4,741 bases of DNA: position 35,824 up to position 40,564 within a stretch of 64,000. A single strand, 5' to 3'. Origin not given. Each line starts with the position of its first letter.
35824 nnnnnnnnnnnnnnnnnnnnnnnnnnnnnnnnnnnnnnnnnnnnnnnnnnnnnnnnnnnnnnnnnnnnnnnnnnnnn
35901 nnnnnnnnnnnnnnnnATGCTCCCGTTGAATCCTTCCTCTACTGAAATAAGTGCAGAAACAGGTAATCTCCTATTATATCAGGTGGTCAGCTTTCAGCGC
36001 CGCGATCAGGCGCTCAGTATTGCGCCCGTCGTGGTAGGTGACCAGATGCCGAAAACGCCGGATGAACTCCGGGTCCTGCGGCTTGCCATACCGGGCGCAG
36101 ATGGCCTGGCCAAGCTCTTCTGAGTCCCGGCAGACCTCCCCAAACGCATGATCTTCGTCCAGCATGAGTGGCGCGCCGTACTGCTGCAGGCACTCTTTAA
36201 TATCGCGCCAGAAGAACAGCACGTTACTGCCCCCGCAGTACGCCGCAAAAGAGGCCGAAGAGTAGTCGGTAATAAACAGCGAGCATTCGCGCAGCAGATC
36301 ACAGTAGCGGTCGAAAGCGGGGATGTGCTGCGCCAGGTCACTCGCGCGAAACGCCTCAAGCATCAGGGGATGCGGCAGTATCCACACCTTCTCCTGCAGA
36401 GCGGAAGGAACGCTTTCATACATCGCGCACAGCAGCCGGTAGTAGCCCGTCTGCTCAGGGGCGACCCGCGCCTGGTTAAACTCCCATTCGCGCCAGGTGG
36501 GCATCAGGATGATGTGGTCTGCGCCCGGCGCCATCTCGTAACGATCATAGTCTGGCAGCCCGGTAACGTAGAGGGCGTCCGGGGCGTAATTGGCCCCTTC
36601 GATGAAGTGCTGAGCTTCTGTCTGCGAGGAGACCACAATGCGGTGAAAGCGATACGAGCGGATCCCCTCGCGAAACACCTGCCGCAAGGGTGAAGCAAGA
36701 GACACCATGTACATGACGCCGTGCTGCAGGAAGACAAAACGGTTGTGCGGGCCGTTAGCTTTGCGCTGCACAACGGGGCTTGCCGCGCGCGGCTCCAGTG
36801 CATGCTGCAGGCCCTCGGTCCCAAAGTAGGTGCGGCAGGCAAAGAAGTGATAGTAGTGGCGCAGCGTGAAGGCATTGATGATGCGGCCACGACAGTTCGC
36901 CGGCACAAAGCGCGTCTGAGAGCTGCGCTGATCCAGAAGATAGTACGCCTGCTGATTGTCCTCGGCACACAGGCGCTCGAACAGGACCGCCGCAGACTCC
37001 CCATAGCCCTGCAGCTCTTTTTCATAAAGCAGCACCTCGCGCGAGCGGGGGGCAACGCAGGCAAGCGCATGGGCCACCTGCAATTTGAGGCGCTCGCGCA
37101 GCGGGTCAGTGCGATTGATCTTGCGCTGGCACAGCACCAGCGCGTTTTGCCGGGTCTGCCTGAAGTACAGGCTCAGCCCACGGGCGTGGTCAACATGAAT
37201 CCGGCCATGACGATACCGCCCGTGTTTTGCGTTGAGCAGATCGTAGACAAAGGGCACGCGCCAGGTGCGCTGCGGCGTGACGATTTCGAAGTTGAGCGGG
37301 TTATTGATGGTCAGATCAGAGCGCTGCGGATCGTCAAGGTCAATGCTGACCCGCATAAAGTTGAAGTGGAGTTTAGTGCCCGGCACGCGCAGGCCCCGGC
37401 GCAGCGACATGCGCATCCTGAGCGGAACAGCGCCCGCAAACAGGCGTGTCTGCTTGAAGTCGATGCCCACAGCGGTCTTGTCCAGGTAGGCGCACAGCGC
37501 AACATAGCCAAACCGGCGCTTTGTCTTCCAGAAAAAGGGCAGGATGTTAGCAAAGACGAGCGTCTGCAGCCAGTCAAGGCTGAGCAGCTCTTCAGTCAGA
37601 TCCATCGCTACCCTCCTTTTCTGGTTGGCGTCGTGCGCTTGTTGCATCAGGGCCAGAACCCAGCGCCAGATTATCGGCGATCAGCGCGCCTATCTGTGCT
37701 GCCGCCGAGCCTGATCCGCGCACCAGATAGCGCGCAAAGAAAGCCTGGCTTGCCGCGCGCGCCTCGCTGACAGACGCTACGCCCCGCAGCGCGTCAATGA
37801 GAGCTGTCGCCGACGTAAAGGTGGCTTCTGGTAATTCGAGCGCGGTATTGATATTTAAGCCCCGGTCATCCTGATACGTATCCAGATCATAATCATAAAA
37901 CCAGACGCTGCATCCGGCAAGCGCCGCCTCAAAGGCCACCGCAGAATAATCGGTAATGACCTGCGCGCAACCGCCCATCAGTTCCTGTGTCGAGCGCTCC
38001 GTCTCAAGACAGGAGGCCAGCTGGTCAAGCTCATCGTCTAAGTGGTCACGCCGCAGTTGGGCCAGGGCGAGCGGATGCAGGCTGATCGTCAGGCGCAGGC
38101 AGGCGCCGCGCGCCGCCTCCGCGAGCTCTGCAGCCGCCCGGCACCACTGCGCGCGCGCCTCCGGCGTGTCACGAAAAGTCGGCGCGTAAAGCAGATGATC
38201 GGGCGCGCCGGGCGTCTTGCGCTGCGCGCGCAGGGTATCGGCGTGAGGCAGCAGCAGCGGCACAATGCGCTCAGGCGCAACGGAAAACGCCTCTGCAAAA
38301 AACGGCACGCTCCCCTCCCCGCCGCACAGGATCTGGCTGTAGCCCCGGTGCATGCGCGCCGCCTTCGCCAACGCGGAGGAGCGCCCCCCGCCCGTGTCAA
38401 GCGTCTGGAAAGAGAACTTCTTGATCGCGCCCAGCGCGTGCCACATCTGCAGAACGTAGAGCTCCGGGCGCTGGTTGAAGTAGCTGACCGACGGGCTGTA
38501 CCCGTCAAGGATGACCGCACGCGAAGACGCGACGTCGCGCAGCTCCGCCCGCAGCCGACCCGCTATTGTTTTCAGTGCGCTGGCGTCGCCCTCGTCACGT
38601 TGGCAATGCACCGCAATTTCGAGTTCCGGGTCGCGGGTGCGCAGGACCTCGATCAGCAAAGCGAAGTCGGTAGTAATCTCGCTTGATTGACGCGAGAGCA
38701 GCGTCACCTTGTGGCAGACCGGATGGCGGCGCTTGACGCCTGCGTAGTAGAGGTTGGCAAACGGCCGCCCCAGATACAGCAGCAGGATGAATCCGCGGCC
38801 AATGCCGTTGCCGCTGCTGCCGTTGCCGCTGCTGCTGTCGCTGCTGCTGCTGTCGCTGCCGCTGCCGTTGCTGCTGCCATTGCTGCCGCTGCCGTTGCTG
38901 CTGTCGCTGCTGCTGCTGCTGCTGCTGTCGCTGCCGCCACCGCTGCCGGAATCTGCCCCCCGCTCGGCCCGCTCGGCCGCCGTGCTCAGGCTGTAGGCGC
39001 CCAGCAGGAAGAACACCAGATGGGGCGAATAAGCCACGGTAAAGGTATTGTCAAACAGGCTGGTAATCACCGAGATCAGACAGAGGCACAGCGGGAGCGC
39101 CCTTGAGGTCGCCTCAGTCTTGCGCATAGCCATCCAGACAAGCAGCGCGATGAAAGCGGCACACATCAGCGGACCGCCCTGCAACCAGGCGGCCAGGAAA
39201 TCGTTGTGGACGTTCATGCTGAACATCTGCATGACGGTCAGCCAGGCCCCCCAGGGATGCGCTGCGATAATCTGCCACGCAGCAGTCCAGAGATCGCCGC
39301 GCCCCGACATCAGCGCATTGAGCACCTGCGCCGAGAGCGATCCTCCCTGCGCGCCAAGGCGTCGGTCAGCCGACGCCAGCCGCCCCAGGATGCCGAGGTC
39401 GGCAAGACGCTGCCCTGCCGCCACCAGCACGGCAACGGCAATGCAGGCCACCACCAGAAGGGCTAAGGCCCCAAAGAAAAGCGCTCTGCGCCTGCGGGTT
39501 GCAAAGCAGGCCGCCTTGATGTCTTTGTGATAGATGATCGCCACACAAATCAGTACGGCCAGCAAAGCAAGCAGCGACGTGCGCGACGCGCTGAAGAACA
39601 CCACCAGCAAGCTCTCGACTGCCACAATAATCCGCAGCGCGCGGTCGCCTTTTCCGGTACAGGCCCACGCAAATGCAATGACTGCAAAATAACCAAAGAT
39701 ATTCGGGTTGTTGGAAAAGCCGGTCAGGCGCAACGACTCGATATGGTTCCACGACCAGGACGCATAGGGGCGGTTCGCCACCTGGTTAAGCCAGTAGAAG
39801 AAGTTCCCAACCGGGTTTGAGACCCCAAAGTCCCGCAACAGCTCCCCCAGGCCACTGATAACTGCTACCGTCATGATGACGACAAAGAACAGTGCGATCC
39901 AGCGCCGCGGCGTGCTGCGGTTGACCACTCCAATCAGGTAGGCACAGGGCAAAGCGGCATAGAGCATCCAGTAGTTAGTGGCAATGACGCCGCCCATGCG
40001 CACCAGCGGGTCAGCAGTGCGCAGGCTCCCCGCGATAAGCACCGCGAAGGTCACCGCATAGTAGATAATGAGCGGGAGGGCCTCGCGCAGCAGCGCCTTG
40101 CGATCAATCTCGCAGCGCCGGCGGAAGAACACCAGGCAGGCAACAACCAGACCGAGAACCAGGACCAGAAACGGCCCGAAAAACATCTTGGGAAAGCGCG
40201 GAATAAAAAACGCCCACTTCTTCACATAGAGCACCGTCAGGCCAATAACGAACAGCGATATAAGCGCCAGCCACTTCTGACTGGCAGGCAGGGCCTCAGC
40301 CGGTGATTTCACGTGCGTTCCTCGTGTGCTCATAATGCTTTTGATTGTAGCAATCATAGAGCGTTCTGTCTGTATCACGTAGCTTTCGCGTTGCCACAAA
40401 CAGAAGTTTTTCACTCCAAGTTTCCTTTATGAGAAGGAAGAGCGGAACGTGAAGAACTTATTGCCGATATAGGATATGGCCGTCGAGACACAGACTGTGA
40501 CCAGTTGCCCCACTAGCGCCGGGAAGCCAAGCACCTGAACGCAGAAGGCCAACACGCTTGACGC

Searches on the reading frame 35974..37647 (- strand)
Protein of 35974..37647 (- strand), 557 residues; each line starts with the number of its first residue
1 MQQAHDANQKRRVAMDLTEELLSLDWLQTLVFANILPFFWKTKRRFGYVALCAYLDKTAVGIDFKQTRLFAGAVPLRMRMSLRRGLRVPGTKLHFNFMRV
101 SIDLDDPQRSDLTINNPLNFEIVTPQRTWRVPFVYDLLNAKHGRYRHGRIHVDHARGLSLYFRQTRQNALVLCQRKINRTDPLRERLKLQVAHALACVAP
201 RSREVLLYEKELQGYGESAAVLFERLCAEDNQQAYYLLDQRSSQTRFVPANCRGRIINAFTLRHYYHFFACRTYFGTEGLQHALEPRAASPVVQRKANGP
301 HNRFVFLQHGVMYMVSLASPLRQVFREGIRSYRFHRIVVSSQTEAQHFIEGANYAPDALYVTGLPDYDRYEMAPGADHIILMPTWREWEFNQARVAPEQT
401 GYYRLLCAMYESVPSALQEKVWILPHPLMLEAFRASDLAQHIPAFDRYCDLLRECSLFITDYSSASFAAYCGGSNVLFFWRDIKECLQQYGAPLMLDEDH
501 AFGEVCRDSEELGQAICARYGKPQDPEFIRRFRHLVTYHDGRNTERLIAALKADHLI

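Call 53: search_protein_families(library=pfam, proteins=[window:35974-37647:-], max_evalue=0.0001)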
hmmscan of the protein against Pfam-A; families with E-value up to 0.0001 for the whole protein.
window:35974-37647:- (557 aa): 1 family
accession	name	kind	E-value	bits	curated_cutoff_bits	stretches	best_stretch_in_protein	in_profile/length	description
PF04464.20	Glyphos_transf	-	2.1e-15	57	22.1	1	202-549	13-363/367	CDP-Glycerol:Poly(glycerophosphate) glycerophosphotransferase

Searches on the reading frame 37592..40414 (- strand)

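Call 53: search_protein_families(library=pfam, proteins=[window:37592-40414:-], max_evalue=0.0001)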
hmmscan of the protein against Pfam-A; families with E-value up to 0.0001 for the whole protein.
window:37592-40414:- (940 aa): 2 families
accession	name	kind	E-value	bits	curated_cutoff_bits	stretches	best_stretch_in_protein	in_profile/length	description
PF04464.20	Glyphos_transf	-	2.3e-31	109.5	22.1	1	563-912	8-365/367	CDP-Glycerol:Poly(glycerophosphate) glycerophosphotransferase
PF04932.20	Wzy_C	-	5e-09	36.5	31.7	1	265-416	3-143/149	O-Antigen ligase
